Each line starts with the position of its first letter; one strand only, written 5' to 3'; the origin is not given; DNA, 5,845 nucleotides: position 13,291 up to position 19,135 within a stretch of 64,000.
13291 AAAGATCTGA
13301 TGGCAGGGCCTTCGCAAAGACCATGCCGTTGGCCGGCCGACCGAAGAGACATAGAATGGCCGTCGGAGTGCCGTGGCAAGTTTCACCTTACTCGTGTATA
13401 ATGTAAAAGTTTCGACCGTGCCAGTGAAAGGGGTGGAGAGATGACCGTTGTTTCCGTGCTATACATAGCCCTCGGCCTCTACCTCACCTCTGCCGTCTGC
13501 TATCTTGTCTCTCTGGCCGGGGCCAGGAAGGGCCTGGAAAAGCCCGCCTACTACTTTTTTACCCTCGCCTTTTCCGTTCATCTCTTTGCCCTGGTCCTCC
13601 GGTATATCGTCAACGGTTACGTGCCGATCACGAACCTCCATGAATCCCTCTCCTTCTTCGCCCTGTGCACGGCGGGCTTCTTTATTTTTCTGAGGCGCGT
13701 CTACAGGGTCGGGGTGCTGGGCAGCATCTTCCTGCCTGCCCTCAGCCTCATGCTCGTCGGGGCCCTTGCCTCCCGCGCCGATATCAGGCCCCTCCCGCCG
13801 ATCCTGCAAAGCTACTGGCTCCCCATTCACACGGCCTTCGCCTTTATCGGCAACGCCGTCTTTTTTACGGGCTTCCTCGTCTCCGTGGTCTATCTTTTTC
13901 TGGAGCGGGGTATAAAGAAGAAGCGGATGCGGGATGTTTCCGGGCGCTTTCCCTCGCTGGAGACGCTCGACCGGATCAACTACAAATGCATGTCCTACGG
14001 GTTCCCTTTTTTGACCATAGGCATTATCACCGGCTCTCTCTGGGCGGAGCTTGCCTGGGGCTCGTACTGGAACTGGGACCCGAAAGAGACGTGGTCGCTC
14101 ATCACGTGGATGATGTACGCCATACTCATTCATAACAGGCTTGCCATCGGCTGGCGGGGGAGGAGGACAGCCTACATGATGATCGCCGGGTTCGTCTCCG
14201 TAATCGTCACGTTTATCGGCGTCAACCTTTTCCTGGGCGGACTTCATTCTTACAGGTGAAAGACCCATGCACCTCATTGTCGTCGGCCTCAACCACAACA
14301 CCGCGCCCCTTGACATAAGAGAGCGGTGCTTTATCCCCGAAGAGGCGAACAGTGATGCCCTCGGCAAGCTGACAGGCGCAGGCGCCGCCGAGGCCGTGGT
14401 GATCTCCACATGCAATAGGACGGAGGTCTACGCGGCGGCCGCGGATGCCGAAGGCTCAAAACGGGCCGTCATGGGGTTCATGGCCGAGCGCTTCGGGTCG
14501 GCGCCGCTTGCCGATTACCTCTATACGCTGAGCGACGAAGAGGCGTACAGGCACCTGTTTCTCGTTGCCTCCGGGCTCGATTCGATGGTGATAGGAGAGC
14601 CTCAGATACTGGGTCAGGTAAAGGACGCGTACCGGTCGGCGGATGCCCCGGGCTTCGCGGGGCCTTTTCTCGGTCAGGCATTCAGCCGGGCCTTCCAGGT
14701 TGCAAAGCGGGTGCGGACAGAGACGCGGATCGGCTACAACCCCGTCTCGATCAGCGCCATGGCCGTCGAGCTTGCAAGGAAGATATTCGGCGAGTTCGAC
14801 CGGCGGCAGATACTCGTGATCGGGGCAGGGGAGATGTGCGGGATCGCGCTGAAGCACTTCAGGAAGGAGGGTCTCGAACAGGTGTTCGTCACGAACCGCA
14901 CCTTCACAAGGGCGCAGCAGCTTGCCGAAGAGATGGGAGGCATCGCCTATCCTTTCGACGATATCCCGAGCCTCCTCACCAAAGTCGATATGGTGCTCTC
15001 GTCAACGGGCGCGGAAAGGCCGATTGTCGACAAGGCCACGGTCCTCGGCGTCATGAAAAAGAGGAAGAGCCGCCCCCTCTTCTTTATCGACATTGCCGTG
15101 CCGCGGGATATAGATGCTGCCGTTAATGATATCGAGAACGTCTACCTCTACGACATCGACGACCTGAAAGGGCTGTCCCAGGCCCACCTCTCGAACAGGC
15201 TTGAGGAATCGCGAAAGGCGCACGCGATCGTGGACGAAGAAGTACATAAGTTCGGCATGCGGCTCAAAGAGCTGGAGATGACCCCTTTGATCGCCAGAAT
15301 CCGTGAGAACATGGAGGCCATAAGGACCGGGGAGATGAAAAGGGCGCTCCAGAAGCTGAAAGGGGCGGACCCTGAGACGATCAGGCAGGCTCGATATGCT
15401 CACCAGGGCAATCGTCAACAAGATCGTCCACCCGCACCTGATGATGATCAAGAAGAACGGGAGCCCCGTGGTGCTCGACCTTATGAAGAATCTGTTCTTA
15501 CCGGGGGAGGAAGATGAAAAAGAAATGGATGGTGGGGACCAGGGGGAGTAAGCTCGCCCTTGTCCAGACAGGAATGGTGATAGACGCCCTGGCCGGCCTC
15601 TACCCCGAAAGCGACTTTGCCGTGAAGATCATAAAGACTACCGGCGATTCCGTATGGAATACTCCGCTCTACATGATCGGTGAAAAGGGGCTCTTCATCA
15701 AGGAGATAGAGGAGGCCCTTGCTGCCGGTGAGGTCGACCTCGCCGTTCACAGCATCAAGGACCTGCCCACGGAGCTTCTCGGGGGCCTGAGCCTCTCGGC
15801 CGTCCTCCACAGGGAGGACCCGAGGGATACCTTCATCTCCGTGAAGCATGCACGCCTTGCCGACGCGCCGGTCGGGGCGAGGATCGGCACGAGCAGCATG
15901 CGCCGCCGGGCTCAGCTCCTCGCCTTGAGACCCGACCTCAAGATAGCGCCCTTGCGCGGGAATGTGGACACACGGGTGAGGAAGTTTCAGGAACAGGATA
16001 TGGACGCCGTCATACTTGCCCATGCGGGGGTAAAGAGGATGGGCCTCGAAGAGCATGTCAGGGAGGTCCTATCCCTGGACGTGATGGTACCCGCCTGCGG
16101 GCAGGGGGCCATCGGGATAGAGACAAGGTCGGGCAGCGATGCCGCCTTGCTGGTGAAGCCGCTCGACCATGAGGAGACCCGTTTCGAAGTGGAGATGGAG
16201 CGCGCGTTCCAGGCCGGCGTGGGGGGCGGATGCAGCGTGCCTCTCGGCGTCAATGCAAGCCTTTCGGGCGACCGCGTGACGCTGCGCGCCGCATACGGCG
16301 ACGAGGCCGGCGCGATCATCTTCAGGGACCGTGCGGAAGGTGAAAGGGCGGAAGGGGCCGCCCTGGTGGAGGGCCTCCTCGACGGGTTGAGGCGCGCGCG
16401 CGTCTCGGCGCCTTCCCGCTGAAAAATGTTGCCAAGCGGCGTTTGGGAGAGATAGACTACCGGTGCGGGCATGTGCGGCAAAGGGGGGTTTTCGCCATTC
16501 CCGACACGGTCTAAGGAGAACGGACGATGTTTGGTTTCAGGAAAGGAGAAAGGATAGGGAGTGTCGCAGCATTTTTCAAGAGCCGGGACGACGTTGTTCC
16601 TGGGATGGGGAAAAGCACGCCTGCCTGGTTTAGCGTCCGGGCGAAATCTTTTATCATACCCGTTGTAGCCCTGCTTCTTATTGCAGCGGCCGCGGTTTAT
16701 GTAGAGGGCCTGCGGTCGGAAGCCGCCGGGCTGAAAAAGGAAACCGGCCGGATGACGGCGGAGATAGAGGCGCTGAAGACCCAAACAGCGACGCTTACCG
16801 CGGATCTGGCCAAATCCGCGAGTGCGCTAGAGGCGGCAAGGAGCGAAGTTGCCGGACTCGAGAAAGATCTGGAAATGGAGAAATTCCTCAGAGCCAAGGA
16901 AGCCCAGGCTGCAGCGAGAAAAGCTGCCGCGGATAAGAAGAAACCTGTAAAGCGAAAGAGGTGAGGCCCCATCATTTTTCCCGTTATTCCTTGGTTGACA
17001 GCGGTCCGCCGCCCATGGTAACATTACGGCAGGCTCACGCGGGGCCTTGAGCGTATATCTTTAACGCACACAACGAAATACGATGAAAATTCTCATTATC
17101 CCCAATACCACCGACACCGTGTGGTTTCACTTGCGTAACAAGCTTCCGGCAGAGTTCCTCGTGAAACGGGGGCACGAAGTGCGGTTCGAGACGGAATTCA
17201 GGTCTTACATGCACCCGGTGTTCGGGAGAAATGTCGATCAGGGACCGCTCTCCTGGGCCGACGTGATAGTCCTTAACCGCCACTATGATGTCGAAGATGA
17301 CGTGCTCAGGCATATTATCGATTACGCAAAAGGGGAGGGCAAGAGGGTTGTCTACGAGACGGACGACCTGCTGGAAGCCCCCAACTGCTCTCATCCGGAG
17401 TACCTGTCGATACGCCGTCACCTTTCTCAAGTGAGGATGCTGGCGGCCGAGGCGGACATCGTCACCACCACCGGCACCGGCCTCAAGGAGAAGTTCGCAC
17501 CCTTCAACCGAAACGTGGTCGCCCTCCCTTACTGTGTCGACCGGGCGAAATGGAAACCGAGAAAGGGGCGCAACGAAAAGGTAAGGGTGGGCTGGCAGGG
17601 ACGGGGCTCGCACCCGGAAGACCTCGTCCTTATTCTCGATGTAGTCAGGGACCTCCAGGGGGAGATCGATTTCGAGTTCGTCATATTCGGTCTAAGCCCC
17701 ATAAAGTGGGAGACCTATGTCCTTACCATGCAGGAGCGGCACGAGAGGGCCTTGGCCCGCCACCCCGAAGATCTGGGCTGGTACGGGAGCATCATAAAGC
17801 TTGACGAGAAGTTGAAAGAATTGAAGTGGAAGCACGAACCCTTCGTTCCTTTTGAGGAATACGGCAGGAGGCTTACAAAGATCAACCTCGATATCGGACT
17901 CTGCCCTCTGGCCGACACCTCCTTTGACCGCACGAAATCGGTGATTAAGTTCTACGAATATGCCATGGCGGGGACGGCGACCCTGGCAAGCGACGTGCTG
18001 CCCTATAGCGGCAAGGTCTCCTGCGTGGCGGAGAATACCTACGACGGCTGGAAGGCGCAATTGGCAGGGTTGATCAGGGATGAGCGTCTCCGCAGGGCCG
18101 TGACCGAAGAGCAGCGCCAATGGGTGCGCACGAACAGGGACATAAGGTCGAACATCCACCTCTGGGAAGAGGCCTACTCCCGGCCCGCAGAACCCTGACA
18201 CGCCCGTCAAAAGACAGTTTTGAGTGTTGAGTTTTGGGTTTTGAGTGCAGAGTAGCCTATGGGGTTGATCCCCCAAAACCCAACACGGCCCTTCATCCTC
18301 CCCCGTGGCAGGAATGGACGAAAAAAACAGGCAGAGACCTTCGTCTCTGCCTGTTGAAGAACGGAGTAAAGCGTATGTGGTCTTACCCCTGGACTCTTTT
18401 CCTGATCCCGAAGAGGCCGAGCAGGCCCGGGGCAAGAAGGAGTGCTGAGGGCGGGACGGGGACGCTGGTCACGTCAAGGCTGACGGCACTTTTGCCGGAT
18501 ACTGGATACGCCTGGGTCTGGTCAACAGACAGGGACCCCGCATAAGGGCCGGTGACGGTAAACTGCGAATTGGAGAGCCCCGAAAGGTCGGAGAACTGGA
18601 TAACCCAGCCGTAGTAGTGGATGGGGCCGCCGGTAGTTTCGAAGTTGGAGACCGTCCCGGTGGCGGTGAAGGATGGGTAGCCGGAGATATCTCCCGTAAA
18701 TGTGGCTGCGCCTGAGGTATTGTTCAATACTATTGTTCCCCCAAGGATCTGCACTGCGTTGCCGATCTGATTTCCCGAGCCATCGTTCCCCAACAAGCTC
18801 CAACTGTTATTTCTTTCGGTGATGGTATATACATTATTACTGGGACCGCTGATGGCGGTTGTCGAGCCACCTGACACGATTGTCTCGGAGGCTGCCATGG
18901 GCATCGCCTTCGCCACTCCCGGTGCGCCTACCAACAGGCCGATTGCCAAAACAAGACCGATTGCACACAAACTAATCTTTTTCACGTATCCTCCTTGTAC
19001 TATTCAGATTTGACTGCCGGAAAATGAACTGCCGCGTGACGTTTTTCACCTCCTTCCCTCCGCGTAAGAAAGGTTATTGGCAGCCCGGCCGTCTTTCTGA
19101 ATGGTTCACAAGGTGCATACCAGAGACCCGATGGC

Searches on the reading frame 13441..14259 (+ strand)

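Call 39: search_protein_families(library=pfam, proteins=[window:13441-14259:+], max_evalue=0.00001)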
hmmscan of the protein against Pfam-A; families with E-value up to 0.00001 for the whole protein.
window:13441-14259:+ (272 aa): 1 family
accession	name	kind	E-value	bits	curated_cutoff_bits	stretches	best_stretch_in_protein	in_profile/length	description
PF01578.25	Cytochrom_C_asm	-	4.6e-52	177.2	29.9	1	64-269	2-212/212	Cytochrome C assembly protein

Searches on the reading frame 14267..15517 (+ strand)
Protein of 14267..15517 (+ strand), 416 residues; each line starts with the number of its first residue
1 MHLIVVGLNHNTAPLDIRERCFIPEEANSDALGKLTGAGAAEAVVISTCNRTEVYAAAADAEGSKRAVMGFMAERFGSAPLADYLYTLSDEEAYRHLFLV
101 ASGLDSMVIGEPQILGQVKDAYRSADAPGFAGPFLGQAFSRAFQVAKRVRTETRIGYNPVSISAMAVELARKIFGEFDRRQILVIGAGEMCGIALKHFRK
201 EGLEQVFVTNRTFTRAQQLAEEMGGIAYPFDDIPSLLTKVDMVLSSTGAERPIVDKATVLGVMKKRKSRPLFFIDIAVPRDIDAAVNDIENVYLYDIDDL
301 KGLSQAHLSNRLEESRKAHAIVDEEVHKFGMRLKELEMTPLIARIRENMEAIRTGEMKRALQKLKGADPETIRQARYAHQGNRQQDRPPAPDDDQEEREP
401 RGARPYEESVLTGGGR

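Call 39: search_protein_families(library=pfam, proteins=[window:14267-15517:+], max_evalue=0.00001)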
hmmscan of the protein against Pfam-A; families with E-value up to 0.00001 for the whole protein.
window:14267-15517:+ (416 aa): 4 families
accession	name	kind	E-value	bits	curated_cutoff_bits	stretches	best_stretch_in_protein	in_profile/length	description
PF05201.20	GlutR_N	-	1.1e-49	168.5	27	1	6-153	1-151/151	Glutamyl-tRNAGlu reductase, N-terminal domain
PF01488.26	Shikimate_DH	-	1.2e-43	149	24.3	1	168-302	1-137/138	Shikimate / quinate 5-dehydrogenase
PF00745.25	GlutR_dimer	-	3.2e-12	47.1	22.9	1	317-373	1-59/99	Glutamyl-tRNAGlu reductase, dimerisation domain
PF16912.11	Glu_dehyd_C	-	4e-08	33.4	34.9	1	158-260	8-120/211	Glucose dehydrogenase C-terminus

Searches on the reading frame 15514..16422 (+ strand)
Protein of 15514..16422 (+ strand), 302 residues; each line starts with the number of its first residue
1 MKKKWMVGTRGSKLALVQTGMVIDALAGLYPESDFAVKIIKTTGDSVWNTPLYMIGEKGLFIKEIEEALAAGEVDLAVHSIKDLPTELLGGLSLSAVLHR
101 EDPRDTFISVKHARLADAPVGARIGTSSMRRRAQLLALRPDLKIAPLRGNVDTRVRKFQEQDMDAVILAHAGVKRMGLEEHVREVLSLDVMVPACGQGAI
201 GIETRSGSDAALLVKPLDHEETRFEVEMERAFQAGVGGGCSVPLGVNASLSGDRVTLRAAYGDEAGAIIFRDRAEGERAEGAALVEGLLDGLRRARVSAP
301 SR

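Call 39: search_protein_families(library=pfam, proteins=[window:15514-16422:+], max_evalue=0.00001)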
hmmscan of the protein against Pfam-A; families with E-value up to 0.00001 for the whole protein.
window:15514-16422:+ (302 aa): 2 families
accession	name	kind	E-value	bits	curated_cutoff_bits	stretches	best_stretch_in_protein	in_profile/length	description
PF01379.25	Porphobil_deam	-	1.6e-78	263.4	22.1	1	7-209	3-203/207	Porphobilinogen deaminase, dipyromethane cofactor binding domain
PF03900.20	Porphobil_deamC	-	1.2e-09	38.8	26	1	225-280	3-60/74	Porphobilinogen deaminase, C-terminal domain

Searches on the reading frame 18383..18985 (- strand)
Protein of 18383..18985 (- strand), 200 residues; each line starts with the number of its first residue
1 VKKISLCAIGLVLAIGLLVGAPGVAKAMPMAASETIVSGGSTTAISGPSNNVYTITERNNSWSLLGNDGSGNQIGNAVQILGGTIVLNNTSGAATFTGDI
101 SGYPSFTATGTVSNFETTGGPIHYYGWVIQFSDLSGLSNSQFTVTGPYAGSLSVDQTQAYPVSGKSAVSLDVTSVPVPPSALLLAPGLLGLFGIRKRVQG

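Call 12: search_protein_families(library=pfam, proteins=[window:18383-18985:-], max_evalue=0.01)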
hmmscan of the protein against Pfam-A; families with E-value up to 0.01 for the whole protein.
window:18383-18985:- (200 aa): 0 families

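Call 13: search_protein_families(library=ncbifam, proteins=[window:18383-18985:-], max_evalue=0.01)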
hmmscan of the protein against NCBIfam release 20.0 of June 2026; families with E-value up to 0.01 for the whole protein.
window:18383-18985:- (200 aa): 3 families
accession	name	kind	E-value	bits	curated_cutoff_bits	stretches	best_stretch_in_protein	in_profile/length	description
NF033554.9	floc_PepA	equivalog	2.4e-05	24.2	80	1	35-198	104-260/261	flocculation-associated PEP-CTERM protein PepA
NF038125.1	PEP_CTERM_THxN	subfamily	0.0001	22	85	1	108-197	155-245/246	THxN family PEP-CTERM protein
NF041538.1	PEP_EDSA_1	subfamily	0.00038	20.2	100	1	156-197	264-306/307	EDSAP-1 family PEP-CTERM protein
